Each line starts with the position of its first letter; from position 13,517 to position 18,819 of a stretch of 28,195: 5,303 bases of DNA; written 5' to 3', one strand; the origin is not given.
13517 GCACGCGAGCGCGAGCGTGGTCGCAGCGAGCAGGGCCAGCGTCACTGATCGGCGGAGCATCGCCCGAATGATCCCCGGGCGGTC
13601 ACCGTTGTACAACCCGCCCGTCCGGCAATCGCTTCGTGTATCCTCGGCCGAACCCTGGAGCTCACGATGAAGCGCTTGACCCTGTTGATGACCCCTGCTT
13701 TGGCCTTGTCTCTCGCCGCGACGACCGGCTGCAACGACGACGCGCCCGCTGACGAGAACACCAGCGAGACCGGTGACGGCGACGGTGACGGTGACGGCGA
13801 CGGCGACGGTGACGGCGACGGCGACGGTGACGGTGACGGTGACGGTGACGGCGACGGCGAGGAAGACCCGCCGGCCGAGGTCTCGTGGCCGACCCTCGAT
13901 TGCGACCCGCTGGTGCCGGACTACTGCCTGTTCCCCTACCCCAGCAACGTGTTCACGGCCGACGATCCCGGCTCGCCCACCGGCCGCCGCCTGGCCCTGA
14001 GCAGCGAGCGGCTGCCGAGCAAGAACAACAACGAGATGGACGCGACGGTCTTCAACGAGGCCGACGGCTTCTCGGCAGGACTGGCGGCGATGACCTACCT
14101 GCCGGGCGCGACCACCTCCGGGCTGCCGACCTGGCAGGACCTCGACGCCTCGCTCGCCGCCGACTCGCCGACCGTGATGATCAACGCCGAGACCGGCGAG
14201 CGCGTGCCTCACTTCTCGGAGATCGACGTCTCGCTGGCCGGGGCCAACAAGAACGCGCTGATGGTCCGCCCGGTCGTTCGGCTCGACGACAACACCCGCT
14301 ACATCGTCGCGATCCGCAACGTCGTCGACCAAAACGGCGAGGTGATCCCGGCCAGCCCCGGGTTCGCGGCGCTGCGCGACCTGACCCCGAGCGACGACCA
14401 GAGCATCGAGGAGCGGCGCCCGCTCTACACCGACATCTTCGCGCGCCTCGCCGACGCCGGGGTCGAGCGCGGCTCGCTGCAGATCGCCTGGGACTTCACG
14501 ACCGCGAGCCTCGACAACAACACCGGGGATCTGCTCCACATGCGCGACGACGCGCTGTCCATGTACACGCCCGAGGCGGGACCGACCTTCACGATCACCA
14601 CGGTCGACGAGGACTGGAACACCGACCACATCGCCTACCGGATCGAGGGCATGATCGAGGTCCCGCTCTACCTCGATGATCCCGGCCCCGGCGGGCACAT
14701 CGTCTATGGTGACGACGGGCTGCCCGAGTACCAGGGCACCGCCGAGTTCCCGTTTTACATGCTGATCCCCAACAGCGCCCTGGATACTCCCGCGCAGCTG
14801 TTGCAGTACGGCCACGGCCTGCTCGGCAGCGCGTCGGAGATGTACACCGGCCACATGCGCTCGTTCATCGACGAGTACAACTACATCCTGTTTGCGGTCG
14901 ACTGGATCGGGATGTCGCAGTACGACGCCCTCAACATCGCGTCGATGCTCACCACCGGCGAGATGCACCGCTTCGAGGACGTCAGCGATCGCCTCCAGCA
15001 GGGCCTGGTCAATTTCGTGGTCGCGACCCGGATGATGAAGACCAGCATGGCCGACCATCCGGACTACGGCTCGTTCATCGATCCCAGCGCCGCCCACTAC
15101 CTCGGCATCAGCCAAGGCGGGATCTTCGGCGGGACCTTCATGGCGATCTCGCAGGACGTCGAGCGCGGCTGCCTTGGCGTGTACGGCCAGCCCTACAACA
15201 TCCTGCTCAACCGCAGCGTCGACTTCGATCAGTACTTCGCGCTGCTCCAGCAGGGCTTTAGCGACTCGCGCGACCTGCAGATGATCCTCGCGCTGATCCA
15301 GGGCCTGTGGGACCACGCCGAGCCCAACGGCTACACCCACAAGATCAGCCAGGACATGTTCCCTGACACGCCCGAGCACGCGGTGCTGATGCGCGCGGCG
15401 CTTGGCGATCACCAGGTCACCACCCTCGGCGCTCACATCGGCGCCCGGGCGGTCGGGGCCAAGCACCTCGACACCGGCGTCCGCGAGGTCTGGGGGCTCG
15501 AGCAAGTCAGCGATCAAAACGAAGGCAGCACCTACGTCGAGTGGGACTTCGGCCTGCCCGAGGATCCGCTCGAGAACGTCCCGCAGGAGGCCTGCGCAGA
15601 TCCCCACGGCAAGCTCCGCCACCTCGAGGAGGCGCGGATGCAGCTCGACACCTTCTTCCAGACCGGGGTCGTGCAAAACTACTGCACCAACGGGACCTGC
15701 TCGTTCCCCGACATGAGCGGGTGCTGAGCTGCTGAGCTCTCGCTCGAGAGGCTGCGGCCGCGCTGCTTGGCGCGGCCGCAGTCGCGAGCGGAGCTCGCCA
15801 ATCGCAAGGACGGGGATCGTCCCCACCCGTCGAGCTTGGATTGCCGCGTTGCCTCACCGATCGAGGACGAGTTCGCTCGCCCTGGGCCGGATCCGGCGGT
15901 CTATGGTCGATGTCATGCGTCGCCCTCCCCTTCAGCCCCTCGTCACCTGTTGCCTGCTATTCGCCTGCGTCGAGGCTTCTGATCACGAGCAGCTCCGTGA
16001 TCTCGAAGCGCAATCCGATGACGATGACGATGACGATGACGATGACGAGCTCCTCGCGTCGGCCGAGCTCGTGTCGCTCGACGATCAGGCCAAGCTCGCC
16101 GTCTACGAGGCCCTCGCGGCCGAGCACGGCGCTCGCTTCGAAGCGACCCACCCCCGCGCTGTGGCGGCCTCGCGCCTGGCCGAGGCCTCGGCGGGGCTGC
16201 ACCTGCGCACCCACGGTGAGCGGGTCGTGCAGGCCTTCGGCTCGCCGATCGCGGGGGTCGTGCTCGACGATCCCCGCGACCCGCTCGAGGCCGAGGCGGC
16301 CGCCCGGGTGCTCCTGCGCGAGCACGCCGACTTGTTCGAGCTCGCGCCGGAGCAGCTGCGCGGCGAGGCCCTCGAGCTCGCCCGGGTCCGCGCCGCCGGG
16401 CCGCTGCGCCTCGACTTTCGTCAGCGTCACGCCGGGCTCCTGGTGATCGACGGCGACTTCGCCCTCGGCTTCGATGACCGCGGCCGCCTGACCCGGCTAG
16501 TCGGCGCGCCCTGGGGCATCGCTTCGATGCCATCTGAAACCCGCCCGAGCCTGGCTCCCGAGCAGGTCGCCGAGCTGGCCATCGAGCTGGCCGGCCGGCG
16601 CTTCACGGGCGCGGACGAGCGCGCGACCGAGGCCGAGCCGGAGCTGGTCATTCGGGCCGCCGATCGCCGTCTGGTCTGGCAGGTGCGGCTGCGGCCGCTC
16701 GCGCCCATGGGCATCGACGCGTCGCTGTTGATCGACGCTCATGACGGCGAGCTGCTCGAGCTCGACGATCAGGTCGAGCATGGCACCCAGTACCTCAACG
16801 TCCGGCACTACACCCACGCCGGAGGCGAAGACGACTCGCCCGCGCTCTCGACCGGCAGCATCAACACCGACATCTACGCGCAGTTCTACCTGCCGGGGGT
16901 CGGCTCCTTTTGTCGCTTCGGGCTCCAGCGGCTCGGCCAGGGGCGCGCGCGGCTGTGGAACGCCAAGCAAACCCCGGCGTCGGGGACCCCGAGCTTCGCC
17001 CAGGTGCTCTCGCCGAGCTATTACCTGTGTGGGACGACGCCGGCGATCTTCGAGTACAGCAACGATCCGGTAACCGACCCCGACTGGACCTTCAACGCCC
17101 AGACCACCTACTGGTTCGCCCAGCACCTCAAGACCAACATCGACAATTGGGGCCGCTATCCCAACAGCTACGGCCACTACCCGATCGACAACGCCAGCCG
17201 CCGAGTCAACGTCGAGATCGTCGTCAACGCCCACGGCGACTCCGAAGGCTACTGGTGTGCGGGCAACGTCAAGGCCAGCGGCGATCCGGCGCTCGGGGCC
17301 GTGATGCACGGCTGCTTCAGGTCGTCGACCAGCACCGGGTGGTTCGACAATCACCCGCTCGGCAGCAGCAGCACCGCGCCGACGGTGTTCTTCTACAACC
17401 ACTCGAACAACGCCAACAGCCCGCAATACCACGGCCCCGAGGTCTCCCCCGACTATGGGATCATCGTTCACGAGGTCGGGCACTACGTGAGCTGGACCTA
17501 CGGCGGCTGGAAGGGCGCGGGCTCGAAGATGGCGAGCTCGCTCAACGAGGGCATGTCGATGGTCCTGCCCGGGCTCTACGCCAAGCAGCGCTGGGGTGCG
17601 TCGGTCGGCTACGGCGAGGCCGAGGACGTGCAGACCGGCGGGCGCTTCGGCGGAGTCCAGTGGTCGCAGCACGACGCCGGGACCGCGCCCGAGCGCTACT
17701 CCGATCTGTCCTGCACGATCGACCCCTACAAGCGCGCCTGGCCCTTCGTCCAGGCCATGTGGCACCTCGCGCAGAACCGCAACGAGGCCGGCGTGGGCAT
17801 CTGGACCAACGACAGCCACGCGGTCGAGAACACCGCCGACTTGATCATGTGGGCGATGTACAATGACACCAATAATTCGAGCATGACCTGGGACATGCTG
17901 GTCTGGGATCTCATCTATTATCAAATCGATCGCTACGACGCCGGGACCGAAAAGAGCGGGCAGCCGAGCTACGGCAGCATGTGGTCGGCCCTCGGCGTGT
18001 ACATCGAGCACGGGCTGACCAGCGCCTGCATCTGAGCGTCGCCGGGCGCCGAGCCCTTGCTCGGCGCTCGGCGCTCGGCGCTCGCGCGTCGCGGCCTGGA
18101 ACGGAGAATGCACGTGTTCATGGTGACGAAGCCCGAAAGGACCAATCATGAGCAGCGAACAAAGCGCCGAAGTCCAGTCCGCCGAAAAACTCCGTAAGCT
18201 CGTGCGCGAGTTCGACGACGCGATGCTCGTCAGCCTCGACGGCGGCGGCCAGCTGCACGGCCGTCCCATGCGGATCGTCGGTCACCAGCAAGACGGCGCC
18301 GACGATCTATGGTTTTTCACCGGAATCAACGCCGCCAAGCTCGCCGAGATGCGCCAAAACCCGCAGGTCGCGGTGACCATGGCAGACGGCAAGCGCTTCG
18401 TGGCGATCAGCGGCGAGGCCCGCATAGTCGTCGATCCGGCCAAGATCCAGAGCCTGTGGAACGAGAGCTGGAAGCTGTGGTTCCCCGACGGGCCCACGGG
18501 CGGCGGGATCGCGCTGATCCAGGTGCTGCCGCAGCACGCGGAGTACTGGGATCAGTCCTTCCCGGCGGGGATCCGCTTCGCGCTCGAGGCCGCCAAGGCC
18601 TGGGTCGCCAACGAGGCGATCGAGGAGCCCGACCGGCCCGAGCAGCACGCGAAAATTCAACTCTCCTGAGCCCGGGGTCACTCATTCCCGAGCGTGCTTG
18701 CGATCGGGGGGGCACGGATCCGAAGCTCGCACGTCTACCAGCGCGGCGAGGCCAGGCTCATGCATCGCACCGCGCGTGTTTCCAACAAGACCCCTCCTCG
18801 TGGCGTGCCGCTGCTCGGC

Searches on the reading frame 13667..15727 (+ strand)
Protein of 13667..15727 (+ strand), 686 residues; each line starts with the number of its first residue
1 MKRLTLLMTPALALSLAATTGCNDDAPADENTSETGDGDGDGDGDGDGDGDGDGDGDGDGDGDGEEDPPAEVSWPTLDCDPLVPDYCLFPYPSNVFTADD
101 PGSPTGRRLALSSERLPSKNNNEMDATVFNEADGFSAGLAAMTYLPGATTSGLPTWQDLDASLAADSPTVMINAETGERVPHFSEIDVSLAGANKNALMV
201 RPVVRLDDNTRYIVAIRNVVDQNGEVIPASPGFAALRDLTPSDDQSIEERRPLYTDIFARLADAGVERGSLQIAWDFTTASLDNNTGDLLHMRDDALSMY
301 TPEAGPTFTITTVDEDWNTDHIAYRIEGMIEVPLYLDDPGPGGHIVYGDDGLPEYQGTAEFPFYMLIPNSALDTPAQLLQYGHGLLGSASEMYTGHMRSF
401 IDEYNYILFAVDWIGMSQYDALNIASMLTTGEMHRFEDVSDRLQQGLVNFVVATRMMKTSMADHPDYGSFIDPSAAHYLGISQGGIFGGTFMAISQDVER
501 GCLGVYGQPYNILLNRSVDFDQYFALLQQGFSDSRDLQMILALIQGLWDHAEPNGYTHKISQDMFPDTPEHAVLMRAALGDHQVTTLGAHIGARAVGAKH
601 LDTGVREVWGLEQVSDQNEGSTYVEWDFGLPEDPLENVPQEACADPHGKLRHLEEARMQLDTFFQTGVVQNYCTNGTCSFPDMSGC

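Call 24: search_protein_families(library=pfam, proteins=[window:13667-15727:+], max_evalue=0.001)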
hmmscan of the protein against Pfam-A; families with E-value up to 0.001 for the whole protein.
window:13667-15727:+ (686 aa): 1 family
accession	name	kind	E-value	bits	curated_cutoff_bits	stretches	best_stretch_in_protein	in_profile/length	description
PF22807.2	TrAA12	-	1.3e-05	24.2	30.9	1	24-67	383-426/463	TrAA12-like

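Call 66: find_related_loci(query=A7, collection=metagenome_contigs, flank=7000)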
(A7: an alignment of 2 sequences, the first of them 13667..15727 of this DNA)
Query A7 (686 aa) in metagenome_contigs; peptide patterns used: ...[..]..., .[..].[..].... (x = any residue, [..] = any of these).
250 stretches matched a pattern; 1 encode a relative of the query (tblastn E <= 1e-3); 1 distinct loci.
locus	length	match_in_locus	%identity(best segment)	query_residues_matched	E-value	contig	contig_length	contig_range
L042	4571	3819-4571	79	66-317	3e-125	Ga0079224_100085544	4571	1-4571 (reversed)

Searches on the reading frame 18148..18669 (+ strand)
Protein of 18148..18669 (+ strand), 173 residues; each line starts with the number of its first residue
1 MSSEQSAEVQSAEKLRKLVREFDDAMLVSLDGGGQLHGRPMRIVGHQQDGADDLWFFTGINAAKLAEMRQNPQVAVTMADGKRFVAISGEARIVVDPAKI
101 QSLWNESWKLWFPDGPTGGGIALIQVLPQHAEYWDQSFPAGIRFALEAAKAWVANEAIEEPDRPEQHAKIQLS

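Call 24: search_protein_families(library=pfam, proteins=[window:18148-18669:+], max_evalue=0.001)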
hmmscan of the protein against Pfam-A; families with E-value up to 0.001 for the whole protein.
window:18148-18669:+ (173 aa): 2 families
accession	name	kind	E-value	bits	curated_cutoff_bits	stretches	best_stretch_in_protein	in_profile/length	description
PF16242.11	Pyrid_ox_like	-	4.2e-35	120.9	28.8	1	11-157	2-147/149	Pyridoxamine 5'-phosphate oxidase like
PF01243.27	PNPOx_N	-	4.9e-15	56.4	28.1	1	13-134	3-119/120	Pyridoxamine 5'-phosphate oxidase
